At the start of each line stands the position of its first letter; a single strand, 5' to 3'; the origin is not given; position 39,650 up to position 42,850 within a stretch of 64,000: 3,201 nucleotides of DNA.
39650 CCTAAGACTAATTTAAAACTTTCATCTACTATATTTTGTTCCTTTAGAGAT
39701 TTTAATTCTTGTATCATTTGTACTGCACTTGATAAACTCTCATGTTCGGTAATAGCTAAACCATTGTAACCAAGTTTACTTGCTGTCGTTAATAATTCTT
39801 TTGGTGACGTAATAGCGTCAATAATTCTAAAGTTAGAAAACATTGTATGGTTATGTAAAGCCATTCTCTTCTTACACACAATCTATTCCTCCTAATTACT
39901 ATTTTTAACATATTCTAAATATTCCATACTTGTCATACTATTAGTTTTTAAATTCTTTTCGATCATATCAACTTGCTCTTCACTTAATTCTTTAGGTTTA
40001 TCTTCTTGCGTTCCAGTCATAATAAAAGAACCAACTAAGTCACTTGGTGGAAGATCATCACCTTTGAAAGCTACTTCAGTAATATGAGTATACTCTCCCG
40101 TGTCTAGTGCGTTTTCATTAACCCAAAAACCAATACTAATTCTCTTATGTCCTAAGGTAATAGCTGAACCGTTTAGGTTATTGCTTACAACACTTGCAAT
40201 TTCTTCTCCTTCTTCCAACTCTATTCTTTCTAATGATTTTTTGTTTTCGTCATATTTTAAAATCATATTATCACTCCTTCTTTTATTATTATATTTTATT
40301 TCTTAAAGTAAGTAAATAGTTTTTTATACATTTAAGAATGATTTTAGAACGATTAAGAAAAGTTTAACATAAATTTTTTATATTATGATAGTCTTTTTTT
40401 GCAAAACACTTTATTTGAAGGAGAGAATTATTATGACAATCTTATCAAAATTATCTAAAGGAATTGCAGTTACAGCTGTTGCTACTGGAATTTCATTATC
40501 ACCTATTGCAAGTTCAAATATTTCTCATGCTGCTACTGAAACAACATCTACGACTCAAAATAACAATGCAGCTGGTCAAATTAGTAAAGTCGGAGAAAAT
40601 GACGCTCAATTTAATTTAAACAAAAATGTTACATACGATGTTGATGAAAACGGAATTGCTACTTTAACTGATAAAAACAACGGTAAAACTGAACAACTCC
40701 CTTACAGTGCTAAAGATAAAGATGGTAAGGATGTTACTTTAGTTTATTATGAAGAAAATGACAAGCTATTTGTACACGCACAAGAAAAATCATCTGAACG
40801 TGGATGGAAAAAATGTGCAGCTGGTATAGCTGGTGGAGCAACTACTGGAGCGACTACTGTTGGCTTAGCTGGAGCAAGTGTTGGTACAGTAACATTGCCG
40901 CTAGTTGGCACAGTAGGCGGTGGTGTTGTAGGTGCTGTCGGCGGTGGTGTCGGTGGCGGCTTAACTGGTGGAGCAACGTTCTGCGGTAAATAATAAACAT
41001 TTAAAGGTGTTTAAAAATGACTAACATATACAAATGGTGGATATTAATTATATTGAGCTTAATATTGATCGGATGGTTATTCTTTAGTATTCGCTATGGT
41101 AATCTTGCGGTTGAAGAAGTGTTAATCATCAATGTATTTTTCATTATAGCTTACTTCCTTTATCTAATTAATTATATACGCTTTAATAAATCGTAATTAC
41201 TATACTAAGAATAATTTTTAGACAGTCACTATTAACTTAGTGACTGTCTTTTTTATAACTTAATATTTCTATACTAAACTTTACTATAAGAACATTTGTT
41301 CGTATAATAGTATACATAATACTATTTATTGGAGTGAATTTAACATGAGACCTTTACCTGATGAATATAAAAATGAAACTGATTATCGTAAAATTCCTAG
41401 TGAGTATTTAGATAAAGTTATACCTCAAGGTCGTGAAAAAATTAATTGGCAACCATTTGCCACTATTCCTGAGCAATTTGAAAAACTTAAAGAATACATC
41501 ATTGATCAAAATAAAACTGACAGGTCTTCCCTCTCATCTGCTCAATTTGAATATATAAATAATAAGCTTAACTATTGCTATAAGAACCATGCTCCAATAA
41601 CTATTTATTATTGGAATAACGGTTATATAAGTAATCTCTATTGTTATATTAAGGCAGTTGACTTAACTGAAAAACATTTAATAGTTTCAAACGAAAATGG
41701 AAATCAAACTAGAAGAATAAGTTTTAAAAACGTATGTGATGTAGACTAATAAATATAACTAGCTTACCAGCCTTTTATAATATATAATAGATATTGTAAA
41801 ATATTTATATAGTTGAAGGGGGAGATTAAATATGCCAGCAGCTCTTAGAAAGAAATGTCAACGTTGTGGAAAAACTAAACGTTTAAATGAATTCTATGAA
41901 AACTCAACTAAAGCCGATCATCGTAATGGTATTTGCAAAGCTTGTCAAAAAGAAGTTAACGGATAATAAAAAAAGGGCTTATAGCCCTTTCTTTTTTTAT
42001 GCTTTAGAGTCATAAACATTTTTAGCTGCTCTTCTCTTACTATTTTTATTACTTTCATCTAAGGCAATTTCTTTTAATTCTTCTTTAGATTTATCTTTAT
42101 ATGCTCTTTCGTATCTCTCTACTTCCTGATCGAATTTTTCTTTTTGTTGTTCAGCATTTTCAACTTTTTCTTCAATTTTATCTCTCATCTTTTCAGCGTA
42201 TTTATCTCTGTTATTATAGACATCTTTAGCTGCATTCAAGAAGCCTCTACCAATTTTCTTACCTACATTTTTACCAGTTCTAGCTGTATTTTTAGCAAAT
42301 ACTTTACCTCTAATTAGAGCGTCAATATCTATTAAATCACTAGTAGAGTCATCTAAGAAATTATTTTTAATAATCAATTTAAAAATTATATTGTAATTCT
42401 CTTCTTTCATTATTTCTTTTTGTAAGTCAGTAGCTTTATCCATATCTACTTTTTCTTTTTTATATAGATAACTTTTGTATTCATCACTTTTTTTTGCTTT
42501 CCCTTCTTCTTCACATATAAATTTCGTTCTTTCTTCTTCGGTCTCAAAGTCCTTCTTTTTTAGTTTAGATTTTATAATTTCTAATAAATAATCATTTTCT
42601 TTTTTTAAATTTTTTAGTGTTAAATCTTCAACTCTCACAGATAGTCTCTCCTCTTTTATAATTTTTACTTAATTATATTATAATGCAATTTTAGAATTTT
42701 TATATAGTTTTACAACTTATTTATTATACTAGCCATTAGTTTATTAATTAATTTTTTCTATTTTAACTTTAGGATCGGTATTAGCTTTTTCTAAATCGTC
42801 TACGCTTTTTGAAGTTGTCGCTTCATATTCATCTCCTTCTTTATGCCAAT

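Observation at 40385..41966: Plus-strand moron island: secreted Gly-zipper bacteriocin-like protein, tiny 2-TM immunity-like ORF, SOS-controlled YolD-like gene and Zn-ribbon peptide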

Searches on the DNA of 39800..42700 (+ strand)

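Call 6: search_dna_similar(query=window:39800-42700:+, collection=phages, mode=near, max_rows=25)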
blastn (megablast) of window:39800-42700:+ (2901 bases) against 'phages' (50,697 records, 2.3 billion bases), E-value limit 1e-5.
Records with a match: 1; places in all: 1; records where one place covers at least 80% of the query: 1.
Best place of each record, by identity: >=99% 1.
By first word of the organism name: Staphylococcus 1.
By host as written in the record: Staphylococcus haemolyticus 1.
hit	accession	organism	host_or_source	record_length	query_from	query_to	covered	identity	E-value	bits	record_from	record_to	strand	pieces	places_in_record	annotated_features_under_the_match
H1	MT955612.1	Staphylococcus phage SPbeta-like 2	Staphylococcus haemolyticus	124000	1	2901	100%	100.0%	0e+0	5352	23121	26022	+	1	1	hypothetical protein (x4) | YolD-like protein | PHP domain-containing protein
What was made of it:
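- Checked: It matches MT955612.1, Staphylococcus phage SPbeta-like 2 from S. haemolyticus, at 100% over 39800-42700 (call 6).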

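Call 8: get_annotated_region(hit=H1, flank=8000)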
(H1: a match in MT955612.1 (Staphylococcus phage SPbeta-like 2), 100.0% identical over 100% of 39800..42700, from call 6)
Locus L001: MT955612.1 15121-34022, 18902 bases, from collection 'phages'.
description: Staphylococcus phage SPbeta-like 2, partial genome.
organism: Staphylococcus phage SPbeta-like 2 (NCBI taxid 2778435)
taxonomy: Viruses; Duplodnaviria; Heunggongvirae; Uroviricota; Caudoviricetes; Spbetavirus
host: Staphylococcus haemolyticus; source: -; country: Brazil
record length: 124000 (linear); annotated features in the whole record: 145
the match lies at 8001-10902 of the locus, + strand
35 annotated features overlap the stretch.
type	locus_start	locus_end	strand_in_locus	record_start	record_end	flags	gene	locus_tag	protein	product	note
CDS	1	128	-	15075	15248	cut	-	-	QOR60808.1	hypothetical protein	hypothetical phage protein SERP1529[Staphylococcus epidermidis RP62A phage SP-beta]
CDS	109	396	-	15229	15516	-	-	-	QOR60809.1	hypothetical protein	hypothetical protein [Staphylococcus]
CDS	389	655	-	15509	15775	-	-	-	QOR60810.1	hypothetical protein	hypothetical protein [Staphylococcus haemolyticus]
CDS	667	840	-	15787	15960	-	-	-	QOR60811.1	hypothetical protein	-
CDS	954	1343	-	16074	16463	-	-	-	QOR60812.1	hypothetical protein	hypothetical protein [Staphylococcus haemolyticus]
CDS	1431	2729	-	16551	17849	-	-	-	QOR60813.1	ATP-dependent DNA ligase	-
CDS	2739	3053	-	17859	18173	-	-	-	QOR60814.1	hypothetical protein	-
CDS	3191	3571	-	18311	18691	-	-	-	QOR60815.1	hypothetical protein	hypothetical protein [Staphylococcus]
CDS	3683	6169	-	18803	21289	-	-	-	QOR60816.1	DNA polymerase III subunit alpha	-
CDS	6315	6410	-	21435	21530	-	-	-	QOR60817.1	hypothetical protein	hypothetical protein SPbetalike_00104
CDS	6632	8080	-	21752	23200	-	-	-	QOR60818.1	PHP domain-containing protein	PHP domain-containing protein - DNA polymerase III subunit alpha family; similar to AA sequence:IPR004805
CDS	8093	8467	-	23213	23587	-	-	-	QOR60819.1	hypothetical protein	hypothetical protein [prophage SPBETA-like]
CDS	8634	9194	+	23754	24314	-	-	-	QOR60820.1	hypothetical protein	hypothetical protein [Staphylococcus] phage SPBETA-like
CDS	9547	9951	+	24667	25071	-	-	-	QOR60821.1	YolD-like protein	similar to AA sequence:UniprotK:A0A0N9S8D9 - Interpro:IPR014962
CDS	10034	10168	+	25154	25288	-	-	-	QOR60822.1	hypothetical protein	-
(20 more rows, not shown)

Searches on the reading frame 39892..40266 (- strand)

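Call 4: search_protein_families(library=pfam, proteins=[window:39892-40266:-], max_evalue=1)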
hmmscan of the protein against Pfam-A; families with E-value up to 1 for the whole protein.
window:39892-40266:- (124 aa): 0 families

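Call 5: search_protein_families(library=phrogs, proteins=[window:39892-40266:-], max_evalue=0.1)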
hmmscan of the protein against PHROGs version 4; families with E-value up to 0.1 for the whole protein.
window:39892-40266:- (124 aa): 3 families
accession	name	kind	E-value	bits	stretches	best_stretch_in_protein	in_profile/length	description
phrog_18411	-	DNA, RNA and nucleotide metabolism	0.00091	19.9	1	3-52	84-133/236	homing endonuclease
phrog_3777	-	unknown function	0.06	14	1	45-109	52-119/127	-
phrog_7365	-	unknown function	0.072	13.8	0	42-55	55-68/79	-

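Call 11: search_protein_families(library=ncbifam, proteins=[window:39892-40266:-], max_evalue=1)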
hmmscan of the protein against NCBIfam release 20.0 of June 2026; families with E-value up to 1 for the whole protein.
window:39892-40266:- (124 aa): 1 family
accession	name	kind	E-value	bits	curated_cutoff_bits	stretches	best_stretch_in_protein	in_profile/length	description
NF009210.0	PRK12559.1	equivalog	0.0071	16.4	159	1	94-115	20-41/131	transcriptional regulator SpxA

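Call 12: search_protein_families(library=padloc, proteins=[window:39892-40266:-], max_evalue=1)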
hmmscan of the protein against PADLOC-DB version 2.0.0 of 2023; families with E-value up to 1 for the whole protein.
window:39892-40266:- (124 aa): 0 families
